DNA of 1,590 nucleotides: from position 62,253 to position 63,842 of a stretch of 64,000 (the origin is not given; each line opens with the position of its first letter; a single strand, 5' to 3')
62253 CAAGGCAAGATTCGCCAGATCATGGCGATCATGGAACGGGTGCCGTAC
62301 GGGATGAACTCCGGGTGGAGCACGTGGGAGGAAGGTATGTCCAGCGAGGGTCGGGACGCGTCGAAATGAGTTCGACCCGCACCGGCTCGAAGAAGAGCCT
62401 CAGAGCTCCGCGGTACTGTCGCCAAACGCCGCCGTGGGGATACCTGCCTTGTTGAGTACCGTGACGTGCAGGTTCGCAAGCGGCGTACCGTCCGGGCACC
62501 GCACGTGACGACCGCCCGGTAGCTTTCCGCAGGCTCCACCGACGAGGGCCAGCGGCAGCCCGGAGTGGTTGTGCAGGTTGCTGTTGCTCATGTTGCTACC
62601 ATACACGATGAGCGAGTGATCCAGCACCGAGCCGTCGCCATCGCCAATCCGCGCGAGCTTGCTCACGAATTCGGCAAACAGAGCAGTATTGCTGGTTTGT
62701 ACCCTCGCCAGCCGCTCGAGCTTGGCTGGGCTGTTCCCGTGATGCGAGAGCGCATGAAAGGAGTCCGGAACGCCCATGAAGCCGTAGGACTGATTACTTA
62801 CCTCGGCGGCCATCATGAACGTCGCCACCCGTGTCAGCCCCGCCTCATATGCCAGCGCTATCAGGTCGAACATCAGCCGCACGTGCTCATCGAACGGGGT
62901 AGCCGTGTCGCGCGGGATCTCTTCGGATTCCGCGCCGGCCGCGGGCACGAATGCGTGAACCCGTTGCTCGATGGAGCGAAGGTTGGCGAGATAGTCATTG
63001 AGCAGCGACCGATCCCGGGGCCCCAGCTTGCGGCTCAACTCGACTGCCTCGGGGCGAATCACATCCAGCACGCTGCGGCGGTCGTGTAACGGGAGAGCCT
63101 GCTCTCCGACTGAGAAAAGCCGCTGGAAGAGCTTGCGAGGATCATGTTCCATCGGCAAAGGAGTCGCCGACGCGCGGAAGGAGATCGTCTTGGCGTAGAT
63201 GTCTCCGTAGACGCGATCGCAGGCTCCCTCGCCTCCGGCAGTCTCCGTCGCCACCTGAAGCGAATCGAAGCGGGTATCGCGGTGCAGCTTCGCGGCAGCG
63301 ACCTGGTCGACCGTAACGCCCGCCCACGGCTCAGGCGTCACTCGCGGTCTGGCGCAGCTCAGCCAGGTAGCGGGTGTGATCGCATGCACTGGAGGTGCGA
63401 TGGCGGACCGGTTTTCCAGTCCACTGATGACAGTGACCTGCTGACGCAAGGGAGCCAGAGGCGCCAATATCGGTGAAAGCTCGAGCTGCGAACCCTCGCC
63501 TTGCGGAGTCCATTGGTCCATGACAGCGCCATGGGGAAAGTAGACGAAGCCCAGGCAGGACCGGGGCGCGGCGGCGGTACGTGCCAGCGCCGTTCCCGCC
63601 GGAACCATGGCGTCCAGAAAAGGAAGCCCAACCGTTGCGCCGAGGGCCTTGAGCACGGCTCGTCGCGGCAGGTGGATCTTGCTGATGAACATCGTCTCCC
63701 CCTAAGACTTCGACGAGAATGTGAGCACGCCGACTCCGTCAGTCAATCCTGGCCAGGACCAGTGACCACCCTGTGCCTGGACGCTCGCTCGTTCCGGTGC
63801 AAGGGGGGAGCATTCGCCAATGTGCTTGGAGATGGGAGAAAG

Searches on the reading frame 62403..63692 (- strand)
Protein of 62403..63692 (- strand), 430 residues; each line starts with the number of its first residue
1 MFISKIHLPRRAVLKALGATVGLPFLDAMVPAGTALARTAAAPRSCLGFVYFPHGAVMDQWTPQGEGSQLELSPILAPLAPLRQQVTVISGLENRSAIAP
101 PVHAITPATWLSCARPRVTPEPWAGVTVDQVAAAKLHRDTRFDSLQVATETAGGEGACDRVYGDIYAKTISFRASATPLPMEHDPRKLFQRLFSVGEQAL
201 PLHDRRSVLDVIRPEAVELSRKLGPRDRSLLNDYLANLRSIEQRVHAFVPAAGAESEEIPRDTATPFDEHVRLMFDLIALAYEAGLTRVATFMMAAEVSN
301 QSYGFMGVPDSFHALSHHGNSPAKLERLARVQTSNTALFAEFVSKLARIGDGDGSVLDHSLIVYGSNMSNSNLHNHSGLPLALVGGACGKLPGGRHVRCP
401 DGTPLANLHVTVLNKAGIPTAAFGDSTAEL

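Call 27: search_protein_families(library=pfam, proteins=[window:62403-63692:-], max_evalue=0.00001)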
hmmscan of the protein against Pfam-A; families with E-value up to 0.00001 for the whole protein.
window:62403-63692:- (430 aa): 1 family
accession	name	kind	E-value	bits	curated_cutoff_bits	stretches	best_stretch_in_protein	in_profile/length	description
PF07586.16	HXXSHH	-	3.2e-78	263.9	30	1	48-340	3-307/307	Protein of unknown function (DUF1552)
